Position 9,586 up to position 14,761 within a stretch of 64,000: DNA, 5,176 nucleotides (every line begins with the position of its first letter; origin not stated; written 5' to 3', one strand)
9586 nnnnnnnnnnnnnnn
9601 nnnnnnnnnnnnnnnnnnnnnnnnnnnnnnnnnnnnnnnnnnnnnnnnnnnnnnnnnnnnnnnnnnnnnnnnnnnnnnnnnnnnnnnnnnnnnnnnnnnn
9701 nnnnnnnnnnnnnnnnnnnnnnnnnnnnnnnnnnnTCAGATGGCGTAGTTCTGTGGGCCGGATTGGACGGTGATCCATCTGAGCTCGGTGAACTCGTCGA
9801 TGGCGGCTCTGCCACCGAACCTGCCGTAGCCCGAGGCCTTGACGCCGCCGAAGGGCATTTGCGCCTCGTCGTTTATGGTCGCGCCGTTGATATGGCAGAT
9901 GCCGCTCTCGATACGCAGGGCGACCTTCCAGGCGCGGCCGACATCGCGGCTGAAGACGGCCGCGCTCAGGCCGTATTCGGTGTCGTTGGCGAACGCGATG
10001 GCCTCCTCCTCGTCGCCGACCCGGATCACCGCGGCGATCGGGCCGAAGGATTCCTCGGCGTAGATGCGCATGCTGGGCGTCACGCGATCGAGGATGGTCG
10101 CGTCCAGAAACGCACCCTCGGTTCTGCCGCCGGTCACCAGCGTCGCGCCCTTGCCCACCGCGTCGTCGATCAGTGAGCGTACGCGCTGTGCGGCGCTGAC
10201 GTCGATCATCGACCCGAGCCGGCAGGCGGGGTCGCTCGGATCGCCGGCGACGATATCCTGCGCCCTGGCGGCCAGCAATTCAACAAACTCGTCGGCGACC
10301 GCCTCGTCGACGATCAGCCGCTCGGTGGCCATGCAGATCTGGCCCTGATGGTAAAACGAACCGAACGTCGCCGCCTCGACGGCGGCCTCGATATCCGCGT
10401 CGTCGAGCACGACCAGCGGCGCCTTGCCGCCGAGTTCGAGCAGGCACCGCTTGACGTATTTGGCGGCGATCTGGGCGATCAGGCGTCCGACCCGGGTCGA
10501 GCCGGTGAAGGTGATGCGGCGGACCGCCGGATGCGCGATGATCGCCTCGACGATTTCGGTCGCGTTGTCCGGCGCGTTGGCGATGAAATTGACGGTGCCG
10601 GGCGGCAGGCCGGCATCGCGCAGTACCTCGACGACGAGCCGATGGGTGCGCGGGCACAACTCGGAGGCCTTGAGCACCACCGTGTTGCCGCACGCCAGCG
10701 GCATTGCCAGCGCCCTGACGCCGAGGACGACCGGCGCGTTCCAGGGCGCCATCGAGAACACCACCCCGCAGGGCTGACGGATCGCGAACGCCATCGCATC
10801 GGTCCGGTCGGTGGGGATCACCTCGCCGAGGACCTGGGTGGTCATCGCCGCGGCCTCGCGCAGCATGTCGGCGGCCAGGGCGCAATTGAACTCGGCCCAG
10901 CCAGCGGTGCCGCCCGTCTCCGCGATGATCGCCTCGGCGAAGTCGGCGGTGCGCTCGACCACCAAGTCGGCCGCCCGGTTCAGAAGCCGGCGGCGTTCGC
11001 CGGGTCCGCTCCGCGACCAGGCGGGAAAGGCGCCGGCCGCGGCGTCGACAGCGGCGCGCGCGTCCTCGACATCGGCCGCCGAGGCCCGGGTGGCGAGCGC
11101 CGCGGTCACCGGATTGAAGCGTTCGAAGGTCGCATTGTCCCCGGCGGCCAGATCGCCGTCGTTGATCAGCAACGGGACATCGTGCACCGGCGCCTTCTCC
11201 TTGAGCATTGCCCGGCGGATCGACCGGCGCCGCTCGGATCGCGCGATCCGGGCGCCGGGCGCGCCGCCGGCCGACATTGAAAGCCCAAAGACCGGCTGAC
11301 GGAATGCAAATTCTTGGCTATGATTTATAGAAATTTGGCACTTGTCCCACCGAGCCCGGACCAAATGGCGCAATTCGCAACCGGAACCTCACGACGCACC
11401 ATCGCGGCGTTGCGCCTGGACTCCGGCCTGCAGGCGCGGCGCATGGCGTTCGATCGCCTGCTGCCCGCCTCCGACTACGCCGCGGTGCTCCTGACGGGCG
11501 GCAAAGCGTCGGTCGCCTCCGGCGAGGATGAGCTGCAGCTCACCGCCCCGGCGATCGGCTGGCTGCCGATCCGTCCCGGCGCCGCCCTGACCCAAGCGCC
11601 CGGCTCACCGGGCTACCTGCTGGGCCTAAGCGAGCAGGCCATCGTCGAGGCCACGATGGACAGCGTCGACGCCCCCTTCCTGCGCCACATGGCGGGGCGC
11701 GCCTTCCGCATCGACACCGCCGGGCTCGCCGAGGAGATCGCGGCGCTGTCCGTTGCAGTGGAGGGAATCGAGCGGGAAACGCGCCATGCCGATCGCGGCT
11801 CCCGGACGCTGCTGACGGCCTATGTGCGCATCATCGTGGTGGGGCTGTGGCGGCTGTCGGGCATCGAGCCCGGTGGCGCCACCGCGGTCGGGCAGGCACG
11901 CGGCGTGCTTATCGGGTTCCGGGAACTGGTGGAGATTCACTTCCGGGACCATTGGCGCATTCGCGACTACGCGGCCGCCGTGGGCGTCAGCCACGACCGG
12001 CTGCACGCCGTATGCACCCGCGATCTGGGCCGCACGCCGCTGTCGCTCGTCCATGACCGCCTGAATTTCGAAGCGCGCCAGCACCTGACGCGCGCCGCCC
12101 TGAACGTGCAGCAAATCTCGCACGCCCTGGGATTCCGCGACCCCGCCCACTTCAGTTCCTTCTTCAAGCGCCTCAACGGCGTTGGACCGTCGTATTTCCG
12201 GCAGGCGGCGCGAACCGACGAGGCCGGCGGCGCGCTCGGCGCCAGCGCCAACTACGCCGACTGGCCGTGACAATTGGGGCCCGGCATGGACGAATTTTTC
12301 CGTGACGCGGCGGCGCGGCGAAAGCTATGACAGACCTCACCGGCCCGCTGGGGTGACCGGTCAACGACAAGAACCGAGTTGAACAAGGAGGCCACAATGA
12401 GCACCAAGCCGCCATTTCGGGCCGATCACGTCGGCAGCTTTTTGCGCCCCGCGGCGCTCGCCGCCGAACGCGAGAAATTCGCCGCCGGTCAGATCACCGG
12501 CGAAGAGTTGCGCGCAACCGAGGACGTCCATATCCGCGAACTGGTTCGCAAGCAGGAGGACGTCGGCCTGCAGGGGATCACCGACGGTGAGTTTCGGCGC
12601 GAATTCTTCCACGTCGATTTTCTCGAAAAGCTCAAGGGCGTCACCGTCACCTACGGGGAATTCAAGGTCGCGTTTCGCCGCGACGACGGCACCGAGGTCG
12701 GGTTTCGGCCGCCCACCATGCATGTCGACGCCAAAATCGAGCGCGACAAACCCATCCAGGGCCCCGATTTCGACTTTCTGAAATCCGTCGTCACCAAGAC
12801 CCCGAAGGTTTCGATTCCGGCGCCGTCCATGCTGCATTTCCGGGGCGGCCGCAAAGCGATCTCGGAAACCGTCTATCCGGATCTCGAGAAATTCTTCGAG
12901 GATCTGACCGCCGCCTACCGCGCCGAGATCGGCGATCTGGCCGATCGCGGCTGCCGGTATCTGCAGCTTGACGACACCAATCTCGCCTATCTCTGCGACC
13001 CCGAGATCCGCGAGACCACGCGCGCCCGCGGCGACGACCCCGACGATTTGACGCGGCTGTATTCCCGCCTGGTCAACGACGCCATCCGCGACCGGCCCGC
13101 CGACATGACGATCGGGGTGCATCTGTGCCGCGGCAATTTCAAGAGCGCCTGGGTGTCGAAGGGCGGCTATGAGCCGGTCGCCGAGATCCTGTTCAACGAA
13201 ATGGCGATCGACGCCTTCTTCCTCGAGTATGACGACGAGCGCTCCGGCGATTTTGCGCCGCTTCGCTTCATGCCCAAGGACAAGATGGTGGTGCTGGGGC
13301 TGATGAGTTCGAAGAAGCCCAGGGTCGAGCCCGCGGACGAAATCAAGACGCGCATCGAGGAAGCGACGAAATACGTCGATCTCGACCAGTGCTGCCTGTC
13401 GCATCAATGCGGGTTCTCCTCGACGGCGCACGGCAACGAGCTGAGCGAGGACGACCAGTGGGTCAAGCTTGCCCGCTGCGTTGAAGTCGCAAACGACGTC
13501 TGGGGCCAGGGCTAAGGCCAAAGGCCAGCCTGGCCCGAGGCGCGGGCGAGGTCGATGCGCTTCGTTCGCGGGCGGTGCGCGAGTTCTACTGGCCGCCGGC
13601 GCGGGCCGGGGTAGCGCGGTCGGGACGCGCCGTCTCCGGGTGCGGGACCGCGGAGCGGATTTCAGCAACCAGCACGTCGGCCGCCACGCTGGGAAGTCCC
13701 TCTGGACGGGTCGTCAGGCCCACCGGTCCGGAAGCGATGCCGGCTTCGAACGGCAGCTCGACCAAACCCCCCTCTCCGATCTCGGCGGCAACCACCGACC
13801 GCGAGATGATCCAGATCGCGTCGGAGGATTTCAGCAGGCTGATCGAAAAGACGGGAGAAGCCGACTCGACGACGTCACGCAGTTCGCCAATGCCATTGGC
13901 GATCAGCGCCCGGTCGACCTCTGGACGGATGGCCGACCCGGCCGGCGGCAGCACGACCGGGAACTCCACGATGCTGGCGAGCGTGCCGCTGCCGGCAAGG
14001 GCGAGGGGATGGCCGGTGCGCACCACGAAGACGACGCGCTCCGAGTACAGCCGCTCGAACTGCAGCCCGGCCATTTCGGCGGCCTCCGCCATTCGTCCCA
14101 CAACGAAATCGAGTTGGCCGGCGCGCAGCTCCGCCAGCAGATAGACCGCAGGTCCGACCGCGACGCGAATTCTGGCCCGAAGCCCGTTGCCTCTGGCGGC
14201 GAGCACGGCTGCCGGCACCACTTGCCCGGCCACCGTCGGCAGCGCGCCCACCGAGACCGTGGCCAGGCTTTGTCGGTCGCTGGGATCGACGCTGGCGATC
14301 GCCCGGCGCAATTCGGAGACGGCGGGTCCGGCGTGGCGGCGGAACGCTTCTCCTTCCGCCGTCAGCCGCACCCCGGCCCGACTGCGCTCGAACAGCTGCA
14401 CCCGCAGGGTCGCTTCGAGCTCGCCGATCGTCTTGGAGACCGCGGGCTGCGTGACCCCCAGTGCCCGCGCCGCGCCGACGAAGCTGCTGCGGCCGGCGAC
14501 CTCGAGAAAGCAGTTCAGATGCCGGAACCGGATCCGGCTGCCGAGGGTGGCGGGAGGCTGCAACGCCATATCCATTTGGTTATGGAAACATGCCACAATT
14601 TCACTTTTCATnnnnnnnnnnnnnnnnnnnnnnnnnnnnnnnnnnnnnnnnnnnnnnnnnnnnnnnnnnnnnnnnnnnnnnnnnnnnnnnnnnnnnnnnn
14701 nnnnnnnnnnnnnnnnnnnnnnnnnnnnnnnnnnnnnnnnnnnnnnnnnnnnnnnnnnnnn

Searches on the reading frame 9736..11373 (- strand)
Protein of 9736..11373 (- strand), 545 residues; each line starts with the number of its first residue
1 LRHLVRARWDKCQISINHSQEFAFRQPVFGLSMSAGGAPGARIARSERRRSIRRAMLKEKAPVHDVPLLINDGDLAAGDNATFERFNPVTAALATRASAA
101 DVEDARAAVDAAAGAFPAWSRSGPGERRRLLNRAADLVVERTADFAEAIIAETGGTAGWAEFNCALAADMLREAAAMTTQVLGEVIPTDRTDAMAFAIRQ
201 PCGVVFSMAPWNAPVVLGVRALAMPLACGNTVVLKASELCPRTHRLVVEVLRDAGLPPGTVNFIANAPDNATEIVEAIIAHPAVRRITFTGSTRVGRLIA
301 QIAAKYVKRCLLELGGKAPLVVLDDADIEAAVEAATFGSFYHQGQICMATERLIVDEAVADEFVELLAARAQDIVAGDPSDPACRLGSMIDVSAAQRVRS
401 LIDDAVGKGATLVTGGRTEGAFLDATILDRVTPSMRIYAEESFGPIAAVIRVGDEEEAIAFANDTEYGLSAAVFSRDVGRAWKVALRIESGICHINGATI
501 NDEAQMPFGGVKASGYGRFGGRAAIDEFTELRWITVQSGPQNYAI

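Call 13: search_protein_families(library=pfam, proteins=[window:9736-11373:-], max_evalue=0.0001)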
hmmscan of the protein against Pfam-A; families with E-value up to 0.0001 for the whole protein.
window:9736-11373:- (545 aa): 2 families
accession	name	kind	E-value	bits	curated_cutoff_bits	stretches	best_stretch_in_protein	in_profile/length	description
PF00171.27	Aldedh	-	9.2e-153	509.5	23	1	79-534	5-461/461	Aldehyde dehydrogenase family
PF05893.19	LuxC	-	1.6e-08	34.3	21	1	192-371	80-259/401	Acyl-CoA reductase (LuxC)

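Call 35: search_solved_structures(query=window:9739-11202:-, max_evalue=1e-80)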
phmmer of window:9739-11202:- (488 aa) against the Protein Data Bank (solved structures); distinct sequences matched with E-value up to 1e-80: 39.
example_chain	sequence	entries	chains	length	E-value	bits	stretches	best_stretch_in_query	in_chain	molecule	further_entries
6qhn_A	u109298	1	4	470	2.6e-176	590.5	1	23-487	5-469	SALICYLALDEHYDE DEHYDROGENASE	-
9ihb_A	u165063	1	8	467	7.8e-168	562.6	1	25-487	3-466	Vanillin dehydrogenase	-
4jz6_A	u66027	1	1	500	7e-162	542.9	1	10-486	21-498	Salicylaldehyde dehydrogenase NahF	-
3r64_A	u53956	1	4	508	7.2e-95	322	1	27-485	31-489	NAD dependent benzaldehyde dehydrogenase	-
9jw2_A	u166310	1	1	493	1.3e-94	321.2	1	27-486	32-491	4-hydroxybenzaldehyde dehydrogenase (NADP(+))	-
9jvs_A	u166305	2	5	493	1e-92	314.9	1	27-486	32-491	4-hydroxybenzaldehyde dehydrogenase (NADP(+))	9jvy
9jv6_A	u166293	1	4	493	1e-91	311.6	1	27-486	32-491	4-hydroxybenzaldehyde dehydrogenase (NADP(+))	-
8zcx_A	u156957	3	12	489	1.2e-91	311.4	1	29-486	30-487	Aldehyde dehydrogenase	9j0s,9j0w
9jem_A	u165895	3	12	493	1.4e-91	311.2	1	27-486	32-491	4-hydroxybenzaldehyde dehydrogenase (NADP(+))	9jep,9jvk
4h73_A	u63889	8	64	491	2.4e-91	310.4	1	28-481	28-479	Aldehyde dehydrogenase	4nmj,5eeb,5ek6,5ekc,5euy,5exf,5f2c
4dng_A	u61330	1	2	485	3.9e-91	309.7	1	19-486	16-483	Uncharacterized aldehyde dehydrogenase AldY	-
9jvl_A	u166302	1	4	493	8.1e-91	308.7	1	27-486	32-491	4-hydroxybenzaldehyde dehydrogenase (NADP(+))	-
4v6h_A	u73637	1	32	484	4.3e-90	306.3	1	19-479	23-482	Succinate-semialdehyde dehydrogenase (NADP+)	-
8of1_A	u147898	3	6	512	1.1e-89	304.9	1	13-479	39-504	Succinate-semialdehyde dehydrogenase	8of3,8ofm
4o6r_A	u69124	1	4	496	1.6e-87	297.8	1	12-479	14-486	Aldehyde Dehydrogenase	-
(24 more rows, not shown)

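Call 81: search_protein_families(library=ncbifam, proteins=[window:9739-11202:-], max_evalue=1e-10)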
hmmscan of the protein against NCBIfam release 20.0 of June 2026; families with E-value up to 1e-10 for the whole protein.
window:9739-11202:- (488 aa): 41 families (the best 25 are shown)
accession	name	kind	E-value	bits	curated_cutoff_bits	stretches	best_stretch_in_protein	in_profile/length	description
TIGR01780.1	SSADH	subfamily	8.7e-112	374.2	646.35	1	30-474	3-447/448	succinate-semialdehyde dehydrogenase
TIGR02299.1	HpaE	equivalog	3.6e-110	368.8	638.35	1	15-483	6-480/488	5-carboxymethyl-2-hydroxymuconate semialdehyde dehydrogenase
NF009725.0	PRK13252.1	equivalog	3.6e-106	355.5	593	1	13-482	11-482/488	betaine-aldehyde dehydrogenase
TIGR01804.1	BADH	equivalog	1e-104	350.7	668.6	1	21-474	10-466/467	betaine-aldehyde dehydrogenase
NF010000.0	PRK13473.1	subfamily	3.5e-104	349.1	615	1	14-480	7-473/475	aminobutyraldehyde dehydrogenase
NF040648.1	lactal_redase_Meth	equivalog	9.2e-103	344.7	650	1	16-479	5-462/463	lactaldehyde dehydrogenase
NF042993.1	AlphKGSA_gudD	equivalog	2.3e-99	333.3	770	1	25-479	20-480/481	alpha-ketoglutaric semialdehyde dehydrogenase GucD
TIGR03216.1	OH_muco_semi_DH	equivalog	1.1e-97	327.7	693.25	1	21-480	11-480/481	2-hydroxymuconic semialdehyde dehydrogenase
NF045736.1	PaDhStyDRhodo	equivalog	1.4e-97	327.3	800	1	13-479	7-477/479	phenylacetaldehyde dehydrogenase StyD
NF006916.0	PRK09407.1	equivalog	9.8e-96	321.4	521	1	21-480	31-493/526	succinic semialdehyde dehydrogenase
NF045735.1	PaDhStyDPseudo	equivalog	1.9e-94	317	850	1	11-478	5-480/483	phenylacetaldehyde dehydrogenase StyD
NF008415.0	PRK11241.1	equivalog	3.7e-93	312.8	828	1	16-479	18-480/482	NADP-dependent succinate-semialdehyde dehydrogenase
NF007352.0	PRK09847.1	equivalog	5.7e-93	312.1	850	1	11-478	22-490/495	aldehyde dehydrogenase PuuC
NF052305.1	DioxValDhHalo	equivalog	3.9e-92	309.6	750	1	20-473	16-475/483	2,5-dioxovalerate dehydrogenase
TIGR03250.1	PhnAcAld_DH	equivalog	6.4e-90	302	635.65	1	23-476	16-467/472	phosphonoacetaldehyde dehydrogenase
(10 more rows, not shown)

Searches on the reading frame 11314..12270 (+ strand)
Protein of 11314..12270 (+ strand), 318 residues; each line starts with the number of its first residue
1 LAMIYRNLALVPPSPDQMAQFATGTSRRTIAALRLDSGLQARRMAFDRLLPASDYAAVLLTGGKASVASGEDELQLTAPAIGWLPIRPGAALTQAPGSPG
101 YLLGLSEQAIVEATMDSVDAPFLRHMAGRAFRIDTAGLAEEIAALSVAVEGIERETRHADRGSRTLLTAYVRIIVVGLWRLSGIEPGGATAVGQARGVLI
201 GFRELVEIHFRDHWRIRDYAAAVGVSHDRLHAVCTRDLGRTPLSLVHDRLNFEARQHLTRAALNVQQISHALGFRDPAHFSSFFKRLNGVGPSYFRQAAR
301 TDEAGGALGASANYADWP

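Call 13: search_protein_families(library=pfam, proteins=[window:11314-12270:+], max_evalue=0.0001)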
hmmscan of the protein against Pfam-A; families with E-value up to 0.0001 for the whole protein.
window:11314-12270:+ (318 aa): 2 families
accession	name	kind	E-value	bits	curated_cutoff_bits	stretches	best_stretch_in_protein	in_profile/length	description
PF12833.13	HTH_18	-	3.2e-17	63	33.6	1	219-297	1-79/80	Helix-turn-helix domain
PF00165.29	HTH_AraC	-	5.5e-08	33.2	26.6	1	256-297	3-42/42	Bacterial regulatory helix-turn-helix proteins, AraC family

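Call 81: search_protein_families(library=ncbifam, proteins=[window:11314-12270:+], max_evalue=1e-10)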
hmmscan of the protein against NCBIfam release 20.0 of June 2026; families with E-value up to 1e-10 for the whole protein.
window:11314-12270:+ (318 aa): 1 family
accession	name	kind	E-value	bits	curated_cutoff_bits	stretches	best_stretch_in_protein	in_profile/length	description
TIGR02297.1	HpaA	equivalog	3.1e-30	105.4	274.65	1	60-297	50-286/287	4-hydroxyphenylacetate catabolism regulatory protein HpaA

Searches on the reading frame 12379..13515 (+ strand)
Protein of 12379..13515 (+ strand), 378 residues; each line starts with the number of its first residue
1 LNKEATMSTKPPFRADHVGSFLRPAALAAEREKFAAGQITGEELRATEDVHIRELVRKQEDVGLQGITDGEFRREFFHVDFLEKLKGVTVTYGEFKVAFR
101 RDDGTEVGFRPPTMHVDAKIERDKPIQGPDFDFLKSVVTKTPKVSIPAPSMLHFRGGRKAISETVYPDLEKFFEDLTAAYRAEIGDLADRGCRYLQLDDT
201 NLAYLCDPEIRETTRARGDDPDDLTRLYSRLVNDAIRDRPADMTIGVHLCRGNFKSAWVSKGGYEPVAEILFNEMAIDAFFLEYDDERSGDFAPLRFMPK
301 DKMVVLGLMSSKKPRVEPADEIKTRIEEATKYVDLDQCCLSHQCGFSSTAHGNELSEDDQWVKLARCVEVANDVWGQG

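Call 13: search_protein_families(library=pfam, proteins=[window:12379-13515:+], max_evalue=0.0001)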
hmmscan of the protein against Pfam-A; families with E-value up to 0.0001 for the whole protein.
window:12379-13515:+ (378 aa): 1 family
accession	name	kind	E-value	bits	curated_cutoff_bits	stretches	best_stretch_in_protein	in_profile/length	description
PF01717.24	Meth_synt_2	-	1.4e-15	57.9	21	1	17-349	5-306/324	Cobalamin-independent synthase, Catalytic domain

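Call 81: search_protein_families(library=ncbifam, proteins=[window:12379-13515:+], max_evalue=1e-10)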
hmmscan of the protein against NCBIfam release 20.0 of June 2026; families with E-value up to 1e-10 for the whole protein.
window:12379-13515:+ (378 aa): 6 families
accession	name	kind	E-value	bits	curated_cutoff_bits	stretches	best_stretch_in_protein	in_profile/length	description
NF005085.0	PRK06520.1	subfamily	5.7e-141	469.9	313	1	8-375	3-368/368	5-methyltetrahydropteroyltriglutamate--homocysteine S-methyltransferase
NF004875.0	PRK06233.1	equivalog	1.6e-96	323.4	576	1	7-375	4-372/373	vitamin B12 independent methionine synthase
NF003317.0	PRK04326.1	equivalog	1.6e-24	86.7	406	1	8-348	4-302/340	methionine synthase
NF006589.0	PRK09121.1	equivalog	1.8e-14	53.6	392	0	15-202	7-182/342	methionine synthase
NF003556.0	PRK05222.1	equivalog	8.4e-12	44.8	541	1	10-353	417-729/750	5-methyltetrahydropteroyltriglutamate--homocysteine S-methyltransferase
TIGR01371.1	met_syn_B12ind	equivalog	1.2e-11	44.4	929.95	1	11-347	424-730/754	5-methyltetrahydropteroyltriglutamate--homocysteine S-methyltransferase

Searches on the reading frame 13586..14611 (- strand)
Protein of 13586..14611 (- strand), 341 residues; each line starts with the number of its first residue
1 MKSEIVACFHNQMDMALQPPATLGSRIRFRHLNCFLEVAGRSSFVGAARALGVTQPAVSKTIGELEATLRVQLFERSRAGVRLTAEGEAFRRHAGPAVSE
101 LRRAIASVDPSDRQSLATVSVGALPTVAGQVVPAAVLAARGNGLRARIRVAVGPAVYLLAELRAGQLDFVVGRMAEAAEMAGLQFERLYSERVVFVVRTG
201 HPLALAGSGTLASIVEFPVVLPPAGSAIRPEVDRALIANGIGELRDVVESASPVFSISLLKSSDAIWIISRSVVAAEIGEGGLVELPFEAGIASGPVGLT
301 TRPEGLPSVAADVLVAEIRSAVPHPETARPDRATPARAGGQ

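Call 13: search_protein_families(library=pfam, proteins=[window:13586-14611:-], max_evalue=0.0001)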
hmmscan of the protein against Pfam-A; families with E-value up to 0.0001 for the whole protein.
window:13586-14611:- (341 aa): 2 families
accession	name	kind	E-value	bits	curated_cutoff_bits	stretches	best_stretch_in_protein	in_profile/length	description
PF03466.25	LysR_substrate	-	4.1e-28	98.6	28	1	117-321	6-207/209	LysR substrate binding domain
PF00126.33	HTH_1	-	3.7e-20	72.1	26.6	1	29-88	1-60/60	Bacterial regulatory helix-turn-helix protein, lysR family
